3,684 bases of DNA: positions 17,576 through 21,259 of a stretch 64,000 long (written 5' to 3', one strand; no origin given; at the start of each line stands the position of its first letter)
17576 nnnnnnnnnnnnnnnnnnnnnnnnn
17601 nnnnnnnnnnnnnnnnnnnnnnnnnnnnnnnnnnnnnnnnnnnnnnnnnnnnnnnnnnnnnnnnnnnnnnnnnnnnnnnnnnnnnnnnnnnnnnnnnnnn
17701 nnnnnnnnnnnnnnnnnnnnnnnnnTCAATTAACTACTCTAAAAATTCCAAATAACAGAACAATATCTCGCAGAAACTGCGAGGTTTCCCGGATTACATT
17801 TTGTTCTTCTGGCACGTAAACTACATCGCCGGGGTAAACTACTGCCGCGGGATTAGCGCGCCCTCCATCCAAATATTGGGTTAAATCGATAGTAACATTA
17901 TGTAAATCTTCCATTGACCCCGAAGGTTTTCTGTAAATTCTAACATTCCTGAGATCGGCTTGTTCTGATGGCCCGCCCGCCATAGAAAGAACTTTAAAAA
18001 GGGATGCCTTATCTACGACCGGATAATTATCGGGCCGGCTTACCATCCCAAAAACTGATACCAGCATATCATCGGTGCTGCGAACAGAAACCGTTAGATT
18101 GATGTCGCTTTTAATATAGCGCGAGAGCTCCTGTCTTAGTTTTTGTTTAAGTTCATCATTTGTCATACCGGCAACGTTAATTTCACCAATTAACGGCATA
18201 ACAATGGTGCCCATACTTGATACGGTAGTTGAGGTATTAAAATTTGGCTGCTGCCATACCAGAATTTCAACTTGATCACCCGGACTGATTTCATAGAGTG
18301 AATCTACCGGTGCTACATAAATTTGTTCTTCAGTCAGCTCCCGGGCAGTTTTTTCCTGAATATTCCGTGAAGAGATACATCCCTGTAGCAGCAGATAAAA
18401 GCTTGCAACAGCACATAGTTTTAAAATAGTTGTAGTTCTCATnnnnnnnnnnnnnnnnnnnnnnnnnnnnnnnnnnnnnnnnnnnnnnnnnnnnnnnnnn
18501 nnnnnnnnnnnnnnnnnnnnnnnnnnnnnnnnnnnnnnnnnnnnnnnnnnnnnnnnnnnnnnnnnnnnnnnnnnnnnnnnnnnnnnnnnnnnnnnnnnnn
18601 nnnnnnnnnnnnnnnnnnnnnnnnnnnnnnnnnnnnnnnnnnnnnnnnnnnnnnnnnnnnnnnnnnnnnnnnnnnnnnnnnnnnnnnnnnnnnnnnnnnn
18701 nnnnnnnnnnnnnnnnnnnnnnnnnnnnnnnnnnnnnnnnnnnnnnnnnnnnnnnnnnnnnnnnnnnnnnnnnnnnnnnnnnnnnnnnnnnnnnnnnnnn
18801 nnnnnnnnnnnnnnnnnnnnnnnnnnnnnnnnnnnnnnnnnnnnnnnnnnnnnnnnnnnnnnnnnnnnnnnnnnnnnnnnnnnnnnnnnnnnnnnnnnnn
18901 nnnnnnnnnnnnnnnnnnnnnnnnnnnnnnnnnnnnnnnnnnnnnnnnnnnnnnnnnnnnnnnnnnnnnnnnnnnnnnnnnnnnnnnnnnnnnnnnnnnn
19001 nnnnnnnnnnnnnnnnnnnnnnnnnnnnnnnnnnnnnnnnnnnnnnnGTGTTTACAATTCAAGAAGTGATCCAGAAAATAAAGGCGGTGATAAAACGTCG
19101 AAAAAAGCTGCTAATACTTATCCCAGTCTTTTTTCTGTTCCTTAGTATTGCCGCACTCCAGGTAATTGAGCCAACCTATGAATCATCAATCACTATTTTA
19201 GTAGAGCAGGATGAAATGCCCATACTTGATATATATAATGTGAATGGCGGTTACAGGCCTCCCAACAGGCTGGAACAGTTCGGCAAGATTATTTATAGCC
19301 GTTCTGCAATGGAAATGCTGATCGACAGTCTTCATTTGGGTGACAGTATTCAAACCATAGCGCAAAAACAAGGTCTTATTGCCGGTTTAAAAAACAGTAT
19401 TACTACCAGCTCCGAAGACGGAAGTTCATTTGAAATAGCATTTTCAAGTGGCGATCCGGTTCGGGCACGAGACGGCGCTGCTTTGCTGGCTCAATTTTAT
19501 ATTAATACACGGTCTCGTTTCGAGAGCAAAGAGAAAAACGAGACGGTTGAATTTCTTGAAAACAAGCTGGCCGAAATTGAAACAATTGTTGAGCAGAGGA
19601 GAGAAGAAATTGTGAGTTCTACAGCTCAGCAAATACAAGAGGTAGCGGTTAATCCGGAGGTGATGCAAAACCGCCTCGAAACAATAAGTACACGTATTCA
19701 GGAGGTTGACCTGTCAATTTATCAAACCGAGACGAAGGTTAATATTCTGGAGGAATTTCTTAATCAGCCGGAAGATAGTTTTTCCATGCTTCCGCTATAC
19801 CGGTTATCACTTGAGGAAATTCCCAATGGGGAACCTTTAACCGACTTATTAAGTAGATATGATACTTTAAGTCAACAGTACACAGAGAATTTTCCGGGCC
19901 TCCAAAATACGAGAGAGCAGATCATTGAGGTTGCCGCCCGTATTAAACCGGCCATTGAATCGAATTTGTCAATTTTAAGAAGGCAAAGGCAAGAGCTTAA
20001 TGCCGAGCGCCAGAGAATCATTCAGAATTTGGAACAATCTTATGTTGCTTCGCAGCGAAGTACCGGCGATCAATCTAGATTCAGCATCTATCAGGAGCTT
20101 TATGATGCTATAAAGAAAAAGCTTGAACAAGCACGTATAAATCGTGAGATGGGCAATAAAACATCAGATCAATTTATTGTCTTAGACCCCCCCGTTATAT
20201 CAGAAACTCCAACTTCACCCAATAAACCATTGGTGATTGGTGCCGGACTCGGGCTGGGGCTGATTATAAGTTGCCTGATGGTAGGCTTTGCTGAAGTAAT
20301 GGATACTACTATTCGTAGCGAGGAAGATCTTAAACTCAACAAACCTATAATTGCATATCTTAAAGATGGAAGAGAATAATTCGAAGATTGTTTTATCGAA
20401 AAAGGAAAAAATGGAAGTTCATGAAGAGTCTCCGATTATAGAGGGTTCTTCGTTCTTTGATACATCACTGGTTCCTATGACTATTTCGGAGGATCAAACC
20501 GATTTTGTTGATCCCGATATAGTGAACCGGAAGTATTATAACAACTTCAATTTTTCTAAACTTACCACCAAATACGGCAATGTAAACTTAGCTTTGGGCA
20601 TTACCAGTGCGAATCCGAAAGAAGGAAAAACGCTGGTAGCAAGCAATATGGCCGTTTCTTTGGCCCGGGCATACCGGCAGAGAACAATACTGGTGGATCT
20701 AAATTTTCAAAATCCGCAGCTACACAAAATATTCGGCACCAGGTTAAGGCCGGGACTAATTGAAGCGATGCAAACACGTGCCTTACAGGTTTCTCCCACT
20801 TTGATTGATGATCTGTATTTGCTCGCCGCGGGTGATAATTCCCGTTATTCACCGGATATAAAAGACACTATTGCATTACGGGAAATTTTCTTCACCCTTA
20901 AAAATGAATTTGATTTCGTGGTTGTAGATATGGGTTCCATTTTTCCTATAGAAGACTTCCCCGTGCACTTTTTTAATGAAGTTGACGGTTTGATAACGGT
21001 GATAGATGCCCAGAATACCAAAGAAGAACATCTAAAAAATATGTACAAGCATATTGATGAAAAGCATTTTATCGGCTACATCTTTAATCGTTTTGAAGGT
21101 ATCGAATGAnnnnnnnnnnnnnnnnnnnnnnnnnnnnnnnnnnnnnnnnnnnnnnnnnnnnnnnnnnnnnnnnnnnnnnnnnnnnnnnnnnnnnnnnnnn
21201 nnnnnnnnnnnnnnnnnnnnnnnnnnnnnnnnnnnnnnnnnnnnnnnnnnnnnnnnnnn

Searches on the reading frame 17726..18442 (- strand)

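Call 3: search_protein_families(library=pfam, proteins=[window:17726-18442:-], max_evalue=0.01)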
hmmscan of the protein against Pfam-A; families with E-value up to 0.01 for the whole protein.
window:17726-18442:- (238 aa): 3 families
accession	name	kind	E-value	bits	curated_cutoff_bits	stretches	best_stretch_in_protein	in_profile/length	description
PF02563.21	Poly_export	-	7.8e-22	77.7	28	1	45-120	2-76/77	Polysaccharide biosynthesis/export protein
PF10531.15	SLBB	-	4.1e-11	43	27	1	128-177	2-51/55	SLBB domain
PF22461.2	SLBB_2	-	1.3e-06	28.8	27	1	127-210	2-79/79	SLBB domain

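Call 5: search_protein_families(library=ncbifam, proteins=[window:17726-18442:-], max_evalue=0.01)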
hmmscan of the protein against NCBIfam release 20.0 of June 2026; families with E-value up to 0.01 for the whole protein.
window:17726-18442:- (238 aa): 4 families
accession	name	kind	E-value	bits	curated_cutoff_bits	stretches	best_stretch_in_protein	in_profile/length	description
TIGR03027.2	pepcterm_export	equivalog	1e-25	90.4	180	1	50-213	3-167/169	XrtA/PEP-CTERM system exopolysaccharide export protein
TIGR03028.1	EpsE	equivalog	1.8e-24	86.4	262.65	1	50-211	2-160/239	polysaccharide export protein EpsE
NF041843.1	EpsY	equivalog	3.3e-19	68.9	320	1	43-210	46-210/211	exopolysaccharide export protein EpsY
NF011658.0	PRK15078.1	subfamily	4.2e-16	58.7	333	1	48-214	83-253/380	polysaccharide export protein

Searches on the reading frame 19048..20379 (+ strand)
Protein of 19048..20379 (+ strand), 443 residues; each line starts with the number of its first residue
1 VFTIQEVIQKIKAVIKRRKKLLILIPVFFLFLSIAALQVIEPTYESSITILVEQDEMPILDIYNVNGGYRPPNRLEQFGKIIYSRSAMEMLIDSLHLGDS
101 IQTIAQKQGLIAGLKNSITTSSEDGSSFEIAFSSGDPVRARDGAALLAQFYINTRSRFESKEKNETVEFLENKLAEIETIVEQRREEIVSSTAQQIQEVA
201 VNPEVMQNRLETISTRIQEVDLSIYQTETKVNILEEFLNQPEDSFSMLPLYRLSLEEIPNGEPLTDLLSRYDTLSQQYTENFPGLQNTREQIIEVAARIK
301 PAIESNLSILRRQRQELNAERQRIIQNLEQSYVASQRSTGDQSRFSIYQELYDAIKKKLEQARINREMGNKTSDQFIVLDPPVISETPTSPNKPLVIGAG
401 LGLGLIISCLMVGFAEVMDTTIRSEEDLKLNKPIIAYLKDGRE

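Call 3: search_protein_families(library=pfam, proteins=[window:19048-20379:+], max_evalue=0.01)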
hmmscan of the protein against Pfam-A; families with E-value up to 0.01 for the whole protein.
window:19048-20379:+ (443 aa): 3 families
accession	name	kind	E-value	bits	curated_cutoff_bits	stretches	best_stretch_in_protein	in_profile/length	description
PF02706.20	Wzz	-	2e-08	34.9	25.5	1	9-94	6-90/91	Chain length determinant protein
PF13807.11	GNVR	-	2.6e-05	24.5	27.7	1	348-412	16-77/82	G-rich domain on putative tyrosine kinase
PF19111.5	DUF5798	-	0.0011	19.5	27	1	190-237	4-51/89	Family of unknown function (DUF5798)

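Call 5: search_protein_families(library=ncbifam, proteins=[window:19048-20379:+], max_evalue=0.01)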
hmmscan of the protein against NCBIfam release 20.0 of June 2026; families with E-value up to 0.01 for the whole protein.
window:19048-20379:+ (443 aa): 7 families
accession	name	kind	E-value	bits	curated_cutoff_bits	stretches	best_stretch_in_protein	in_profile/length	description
TIGR03007.1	pepcterm_ChnLen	equivalog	2.3e-31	108.6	278.85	2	8-334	4-321/498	XrtA system polysaccharide chain length determinant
TIGR01006.1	polys_exp_MPA1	subfamily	5.9e-09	35.7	296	2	8-97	10-99/226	CspC family polysaccharide chain length determinant protein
TIGR01005.1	eps_transp_fam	subfamily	1.8e-07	29.8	411.7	1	129-431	158-468/754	exopolysaccharide transport protein family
TIGR03017.1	EpsF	equivalog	2e-07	30.1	422.75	1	80-437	74-442/444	chain length determinant protein EpsF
NF041864.1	EpsV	equivalog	0.00015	20.5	800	0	356-407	396-448/484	PCP family exopolysaccharide biosynthesis protein EpsV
NF008568.0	PRK11519.1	equivalog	0.00054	18.2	1068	0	311-429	345-460/720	tyrosine-protein kinase Wzc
NF038350.1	taxis_HmpF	equivalog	0.0061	15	200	0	171-248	465-541/553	pilus motility taxis protein HmpF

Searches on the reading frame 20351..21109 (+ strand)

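Call 5: search_protein_families(library=ncbifam, proteins=[window:20351-21109:+], max_evalue=0.01)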
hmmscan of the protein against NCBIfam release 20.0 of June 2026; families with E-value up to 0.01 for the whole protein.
window:20351-21109:+ (252 aa): 8 families
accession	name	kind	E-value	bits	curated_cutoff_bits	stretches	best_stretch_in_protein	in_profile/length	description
TIGR03018.1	pepcterm_TyrKin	hypoth_equivalog_domain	1.7e-23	83.1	230.65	1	75-246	31-207/207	XrtA-associated tyrosine autokinase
TIGR01007.1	eps_fam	subfamily_domain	1.8e-19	70.1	108.05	1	80-248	18-190/204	polysaccharide biosynthesis tyrosine autokinase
TIGR01005.1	eps_transp_fam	subfamily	2.9e-12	45.6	411.7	1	83-203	550-672/754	exopolysaccharide transport protein family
TIGR03029.1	EpsG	equivalog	5.9e-10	38.8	313.8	1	76-233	100-258/274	chain length determinant protein tyrosine kinase EpsG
NF008568.0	PRK11519.1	equivalog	5.6e-07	28.1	1068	1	79-203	526-652/720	tyrosine-protein kinase Wzc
TIGR01968.1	minD_bact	equivalog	4e-05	23.1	212.9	1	82-194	4-119/261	septum site-determining protein MinD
NF007350.0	PRK09841.1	equivalog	0.0013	17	1248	1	79-143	531-594/726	tyrosine-protein kinase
NF041136.1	MrpORP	equivalog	0.0034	16.7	450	1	78-133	4-58/365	iron-sulfur cluster carrier protein MrpORP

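Call 29: search_protein_families(library=pfam, proteins=[window:20351-21109:+], max_evalue=0.001)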
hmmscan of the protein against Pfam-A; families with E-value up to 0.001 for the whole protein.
window:20351-21109:+ (252 aa): 1 family
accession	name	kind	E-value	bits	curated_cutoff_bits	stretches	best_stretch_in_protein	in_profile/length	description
PF01656.29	CbiA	-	8.1e-05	23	25.4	1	91-250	10-85/125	CobQ/CobB/MinD/ParA nucleotide binding domain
